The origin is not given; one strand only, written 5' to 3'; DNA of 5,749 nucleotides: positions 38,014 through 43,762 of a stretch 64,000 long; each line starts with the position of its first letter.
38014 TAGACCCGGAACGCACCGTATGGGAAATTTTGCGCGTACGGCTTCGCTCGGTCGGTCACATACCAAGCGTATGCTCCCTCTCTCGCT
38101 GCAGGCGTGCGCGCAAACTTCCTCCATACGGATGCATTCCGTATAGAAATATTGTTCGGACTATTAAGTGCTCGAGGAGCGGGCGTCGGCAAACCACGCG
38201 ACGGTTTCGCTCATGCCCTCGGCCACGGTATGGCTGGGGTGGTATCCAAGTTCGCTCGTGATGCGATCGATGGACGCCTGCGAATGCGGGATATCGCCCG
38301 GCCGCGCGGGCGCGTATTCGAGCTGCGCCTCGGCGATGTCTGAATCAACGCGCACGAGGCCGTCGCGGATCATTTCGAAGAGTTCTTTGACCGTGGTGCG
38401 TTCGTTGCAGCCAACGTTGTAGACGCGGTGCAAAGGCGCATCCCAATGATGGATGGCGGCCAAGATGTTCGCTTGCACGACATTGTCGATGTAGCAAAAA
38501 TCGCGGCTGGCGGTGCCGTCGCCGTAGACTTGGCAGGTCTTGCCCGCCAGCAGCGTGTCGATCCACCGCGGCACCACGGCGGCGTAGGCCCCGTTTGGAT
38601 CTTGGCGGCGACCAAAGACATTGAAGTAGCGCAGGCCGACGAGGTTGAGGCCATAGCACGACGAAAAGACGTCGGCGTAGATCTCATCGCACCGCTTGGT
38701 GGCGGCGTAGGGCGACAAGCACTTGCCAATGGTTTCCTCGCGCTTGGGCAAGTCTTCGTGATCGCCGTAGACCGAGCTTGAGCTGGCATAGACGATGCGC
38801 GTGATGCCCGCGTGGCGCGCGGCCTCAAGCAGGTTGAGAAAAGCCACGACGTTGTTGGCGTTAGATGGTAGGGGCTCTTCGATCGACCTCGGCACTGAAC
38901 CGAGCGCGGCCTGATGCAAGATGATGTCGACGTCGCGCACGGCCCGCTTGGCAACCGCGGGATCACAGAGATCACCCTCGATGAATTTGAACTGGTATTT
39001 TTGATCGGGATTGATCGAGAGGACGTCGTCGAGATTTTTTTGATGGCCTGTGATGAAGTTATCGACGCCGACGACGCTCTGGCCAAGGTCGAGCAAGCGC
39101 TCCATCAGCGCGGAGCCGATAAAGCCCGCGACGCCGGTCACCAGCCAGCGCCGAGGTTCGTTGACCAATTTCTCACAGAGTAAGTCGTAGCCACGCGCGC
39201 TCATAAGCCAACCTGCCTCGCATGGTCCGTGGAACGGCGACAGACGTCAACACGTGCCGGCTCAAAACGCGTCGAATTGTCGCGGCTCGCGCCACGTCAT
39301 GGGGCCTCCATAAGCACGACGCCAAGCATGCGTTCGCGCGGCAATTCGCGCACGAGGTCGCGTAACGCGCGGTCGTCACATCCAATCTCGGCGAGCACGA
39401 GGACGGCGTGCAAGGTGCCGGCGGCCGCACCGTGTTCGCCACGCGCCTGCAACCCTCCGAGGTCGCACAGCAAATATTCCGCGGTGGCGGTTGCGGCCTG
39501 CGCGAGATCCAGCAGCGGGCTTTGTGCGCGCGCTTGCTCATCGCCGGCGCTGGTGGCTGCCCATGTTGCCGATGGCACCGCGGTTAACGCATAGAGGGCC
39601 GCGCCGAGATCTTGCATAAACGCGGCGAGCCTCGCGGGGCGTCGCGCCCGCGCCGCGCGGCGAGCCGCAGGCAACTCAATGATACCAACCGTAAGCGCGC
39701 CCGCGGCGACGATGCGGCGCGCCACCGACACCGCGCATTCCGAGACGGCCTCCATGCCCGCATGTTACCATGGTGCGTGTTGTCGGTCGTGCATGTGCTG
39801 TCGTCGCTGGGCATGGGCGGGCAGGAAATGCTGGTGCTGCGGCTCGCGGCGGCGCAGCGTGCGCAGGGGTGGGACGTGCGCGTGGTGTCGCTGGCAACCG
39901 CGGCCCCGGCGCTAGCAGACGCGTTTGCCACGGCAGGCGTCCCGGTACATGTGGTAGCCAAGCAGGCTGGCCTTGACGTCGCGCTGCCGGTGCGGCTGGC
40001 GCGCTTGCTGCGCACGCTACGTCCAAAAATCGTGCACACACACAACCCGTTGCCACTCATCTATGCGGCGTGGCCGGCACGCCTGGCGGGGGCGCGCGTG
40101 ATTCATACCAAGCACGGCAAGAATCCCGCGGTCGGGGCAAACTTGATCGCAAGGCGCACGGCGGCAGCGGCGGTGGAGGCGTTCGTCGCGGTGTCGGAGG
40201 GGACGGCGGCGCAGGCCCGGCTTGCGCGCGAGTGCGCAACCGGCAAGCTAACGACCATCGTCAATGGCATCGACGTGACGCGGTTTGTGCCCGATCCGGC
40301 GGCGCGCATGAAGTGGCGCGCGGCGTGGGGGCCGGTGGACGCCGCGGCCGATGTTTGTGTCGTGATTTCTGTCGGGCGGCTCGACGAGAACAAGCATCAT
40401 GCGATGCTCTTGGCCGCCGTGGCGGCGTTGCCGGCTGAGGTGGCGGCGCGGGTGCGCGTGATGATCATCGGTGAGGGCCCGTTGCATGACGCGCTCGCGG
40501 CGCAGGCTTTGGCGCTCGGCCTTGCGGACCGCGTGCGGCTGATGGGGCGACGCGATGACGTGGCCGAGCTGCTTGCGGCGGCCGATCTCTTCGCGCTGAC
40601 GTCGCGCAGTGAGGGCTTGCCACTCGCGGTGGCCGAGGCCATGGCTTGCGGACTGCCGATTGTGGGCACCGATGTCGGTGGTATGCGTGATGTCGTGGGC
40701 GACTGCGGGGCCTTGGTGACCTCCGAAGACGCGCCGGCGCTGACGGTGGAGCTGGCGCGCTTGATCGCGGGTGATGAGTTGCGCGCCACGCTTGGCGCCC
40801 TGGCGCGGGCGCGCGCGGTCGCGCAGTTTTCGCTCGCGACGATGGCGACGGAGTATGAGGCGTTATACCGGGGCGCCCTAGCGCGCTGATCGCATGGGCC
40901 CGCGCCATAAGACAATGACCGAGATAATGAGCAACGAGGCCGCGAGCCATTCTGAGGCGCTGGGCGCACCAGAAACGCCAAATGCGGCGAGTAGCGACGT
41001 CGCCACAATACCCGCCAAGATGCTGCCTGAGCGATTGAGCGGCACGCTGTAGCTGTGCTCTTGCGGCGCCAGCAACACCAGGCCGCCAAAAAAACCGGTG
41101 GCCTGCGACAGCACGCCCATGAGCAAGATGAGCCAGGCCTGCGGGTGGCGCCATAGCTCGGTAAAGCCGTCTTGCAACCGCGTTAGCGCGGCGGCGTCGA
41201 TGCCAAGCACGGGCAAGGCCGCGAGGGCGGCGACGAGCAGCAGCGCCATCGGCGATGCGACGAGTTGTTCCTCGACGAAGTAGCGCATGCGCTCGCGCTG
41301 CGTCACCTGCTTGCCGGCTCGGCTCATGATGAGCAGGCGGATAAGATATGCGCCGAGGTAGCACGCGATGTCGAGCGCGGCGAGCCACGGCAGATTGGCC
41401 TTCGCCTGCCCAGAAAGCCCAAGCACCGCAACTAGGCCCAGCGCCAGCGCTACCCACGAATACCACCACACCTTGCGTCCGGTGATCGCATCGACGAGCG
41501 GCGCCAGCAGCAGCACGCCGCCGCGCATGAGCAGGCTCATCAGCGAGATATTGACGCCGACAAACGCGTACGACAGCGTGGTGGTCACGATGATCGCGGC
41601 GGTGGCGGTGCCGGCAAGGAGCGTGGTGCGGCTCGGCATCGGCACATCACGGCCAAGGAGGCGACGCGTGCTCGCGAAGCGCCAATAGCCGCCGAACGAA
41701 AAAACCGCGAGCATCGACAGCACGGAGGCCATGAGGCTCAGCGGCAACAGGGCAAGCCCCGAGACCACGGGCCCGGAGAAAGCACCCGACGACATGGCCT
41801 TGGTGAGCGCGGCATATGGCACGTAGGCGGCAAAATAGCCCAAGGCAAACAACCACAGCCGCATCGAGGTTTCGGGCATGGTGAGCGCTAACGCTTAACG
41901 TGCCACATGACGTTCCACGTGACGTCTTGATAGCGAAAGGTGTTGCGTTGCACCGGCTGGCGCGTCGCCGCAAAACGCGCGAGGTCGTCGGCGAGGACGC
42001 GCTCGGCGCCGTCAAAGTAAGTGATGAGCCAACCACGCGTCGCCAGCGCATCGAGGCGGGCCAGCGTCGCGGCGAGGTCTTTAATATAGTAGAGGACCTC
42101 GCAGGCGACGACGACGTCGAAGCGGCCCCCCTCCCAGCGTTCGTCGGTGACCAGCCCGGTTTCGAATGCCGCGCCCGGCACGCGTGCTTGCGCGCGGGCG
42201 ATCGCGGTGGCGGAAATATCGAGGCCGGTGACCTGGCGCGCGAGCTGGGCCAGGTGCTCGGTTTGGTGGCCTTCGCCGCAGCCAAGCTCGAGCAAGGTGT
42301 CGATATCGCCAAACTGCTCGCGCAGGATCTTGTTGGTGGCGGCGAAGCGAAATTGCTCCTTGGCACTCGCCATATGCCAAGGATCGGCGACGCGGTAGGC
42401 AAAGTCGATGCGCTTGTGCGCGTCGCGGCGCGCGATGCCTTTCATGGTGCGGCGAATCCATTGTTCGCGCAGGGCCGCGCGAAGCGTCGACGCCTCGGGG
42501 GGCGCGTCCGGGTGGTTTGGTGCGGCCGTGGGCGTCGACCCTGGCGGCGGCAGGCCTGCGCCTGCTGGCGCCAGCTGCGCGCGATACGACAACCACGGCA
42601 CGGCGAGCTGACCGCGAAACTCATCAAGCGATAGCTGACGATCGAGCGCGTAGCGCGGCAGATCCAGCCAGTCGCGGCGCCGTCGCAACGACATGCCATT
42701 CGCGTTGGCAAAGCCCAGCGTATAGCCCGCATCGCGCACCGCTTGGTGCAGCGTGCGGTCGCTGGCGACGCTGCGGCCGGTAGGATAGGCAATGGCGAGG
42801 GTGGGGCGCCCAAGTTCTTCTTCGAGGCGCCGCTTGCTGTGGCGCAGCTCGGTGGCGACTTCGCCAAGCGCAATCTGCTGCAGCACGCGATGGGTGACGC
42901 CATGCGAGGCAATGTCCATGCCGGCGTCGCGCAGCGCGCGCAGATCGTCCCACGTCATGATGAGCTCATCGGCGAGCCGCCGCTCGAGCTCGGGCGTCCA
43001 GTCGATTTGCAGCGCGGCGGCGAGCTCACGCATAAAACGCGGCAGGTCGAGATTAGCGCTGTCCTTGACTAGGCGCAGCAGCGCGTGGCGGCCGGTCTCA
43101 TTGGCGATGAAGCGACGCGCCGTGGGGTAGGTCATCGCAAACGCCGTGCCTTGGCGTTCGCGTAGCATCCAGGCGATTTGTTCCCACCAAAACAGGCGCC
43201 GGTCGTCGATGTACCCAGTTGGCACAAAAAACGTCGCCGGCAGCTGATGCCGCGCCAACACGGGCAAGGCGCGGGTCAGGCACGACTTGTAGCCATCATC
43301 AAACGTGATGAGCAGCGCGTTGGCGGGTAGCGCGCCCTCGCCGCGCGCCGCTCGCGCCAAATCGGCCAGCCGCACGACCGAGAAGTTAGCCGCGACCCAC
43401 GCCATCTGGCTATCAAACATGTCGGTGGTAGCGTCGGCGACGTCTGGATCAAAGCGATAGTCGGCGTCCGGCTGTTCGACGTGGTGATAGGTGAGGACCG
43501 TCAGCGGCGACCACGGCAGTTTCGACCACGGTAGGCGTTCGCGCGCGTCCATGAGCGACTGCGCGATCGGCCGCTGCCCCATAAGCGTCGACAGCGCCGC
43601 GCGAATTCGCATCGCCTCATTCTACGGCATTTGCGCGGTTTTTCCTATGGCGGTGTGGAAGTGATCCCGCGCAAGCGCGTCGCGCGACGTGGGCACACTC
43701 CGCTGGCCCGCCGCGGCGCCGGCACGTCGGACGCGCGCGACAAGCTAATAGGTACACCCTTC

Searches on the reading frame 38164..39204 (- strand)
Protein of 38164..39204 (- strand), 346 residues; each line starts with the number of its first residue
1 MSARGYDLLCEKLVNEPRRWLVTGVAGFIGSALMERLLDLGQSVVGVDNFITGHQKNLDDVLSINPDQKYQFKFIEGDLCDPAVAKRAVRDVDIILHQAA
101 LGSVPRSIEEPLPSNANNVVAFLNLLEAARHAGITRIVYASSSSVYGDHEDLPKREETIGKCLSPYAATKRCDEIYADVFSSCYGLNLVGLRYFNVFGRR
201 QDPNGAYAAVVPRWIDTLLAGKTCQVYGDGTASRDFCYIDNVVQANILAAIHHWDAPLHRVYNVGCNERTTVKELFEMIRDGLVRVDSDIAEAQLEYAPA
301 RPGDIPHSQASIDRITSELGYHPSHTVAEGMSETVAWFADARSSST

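Call 21: search_protein_families(library=pfam, proteins=[window:38164-39204:-], max_evalue=0.001)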
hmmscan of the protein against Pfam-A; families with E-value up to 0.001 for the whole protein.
window:38164-39204:- (346 aa): 7 families
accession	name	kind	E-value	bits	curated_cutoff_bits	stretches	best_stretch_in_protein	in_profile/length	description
PF01370.27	Epimerase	-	6.6e-61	206.2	20.9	1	20-265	1-240/240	NAD dependent epimerase/dehydratase family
PF16363.11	GDP_Man_Dehyd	-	9.4e-53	180.2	27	1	21-334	1-332/332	GDP-mannose 4,6 dehydratase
PF01073.25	3Beta_HSD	-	4e-22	79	22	1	21-250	1-229/280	3-beta hydroxysteroid dehydrogenase/isomerase family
PF02719.21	Polysacc_synt_2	-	8.1e-12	45.4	20.2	1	21-143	2-129/293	Polysaccharide biosynthesis protein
PF07993.18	NAD_binding_4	-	2.5e-08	33.8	20.1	1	22-198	1-209/258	Male sterility protein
PF04321.23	RmlD_sub_bind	-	7e-07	29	27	1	20-174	3-133/287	RmlD substrate binding domain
PF13460.12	NAD_binding_10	-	7.9e-07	29.6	27.2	1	24-162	1-120/184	NAD(P)H-binding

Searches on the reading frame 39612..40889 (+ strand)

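Call 21: search_protein_families(library=pfam, proteins=[window:39612-40889:+], max_evalue=0.001)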
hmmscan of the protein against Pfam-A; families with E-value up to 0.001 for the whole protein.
window:39612-40889:+ (425 aa): 7 families
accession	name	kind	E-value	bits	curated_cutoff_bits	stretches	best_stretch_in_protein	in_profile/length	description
PF13692.12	Glyco_trans_1_4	-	1.7e-34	119.6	27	1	250-385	3-140/142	Glycosyl transferases group 1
PF00534.26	Glycos_transf_1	-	4.7e-34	117.8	26.4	1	250-399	17-170/172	Glycosyl transferases group 1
PF13439.12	Glyco_transf_4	-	3.6e-24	86.1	28.5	1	68-224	1-170/170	Glycosyltransferase Family 4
PF13579.12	Glyco_trans_4_4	-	1.7e-16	61.4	29.7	1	69-219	1-158/158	Glycosyl transferase 4-like domain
PF13477.12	Glyco_trans_4_2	-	1.8e-07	31.9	23.4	1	71-169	9-108/139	Glycosyl transferase 4-like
PF20706.3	GT4-conflict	-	2.5e-07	30.4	26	1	214-371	166-326/385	Family 4 Glycosyltransferase in conflict systems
PF13524.12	Glyco_trans_1_2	-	2.3e-06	28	25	1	307-416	28-143/144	Glycosyl transferase-like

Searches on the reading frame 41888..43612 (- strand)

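Call 21: search_protein_families(library=pfam, proteins=[window:41888-43612:-], max_evalue=0.001)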
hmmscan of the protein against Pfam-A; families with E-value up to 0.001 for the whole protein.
window:41888-43612:- (574 aa): 8 families
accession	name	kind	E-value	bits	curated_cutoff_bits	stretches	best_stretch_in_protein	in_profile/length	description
PF01522.26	Polysacc_deac_1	-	9.8e-22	77.7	23.1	2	219-299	46-123/124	Polysaccharide deacetylase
PF05401.17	NodS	-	9.7e-15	55.4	24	1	405-519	12-128/201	Nodulation protein S (NodS)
PF08241.18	Methyltransf_11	-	2.6e-14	54.1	21.2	1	441-521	1-84/95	Methyltransferase domain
PF08242.18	Methyltransf_12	-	5.5e-14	53.1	30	1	441-527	1-95/98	Methyltransferase domain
PF13489.12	Methyltransf_23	-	7.9e-14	52.2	27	1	438-534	24-120/164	Methyltransferase domain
PF13649.12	Methyltransf_25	-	1.1e-13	52.1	27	1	441-521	2-90/97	Methyltransferase domain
PF13847.12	Methyltransf_31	-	1.6e-12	47.8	27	1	439-527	6-104/145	Methyltransferase domain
PF00398.26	RrnaAD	-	0.00087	18.9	24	0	438-469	32-63/263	Ribosomal RNA adenine dimethylase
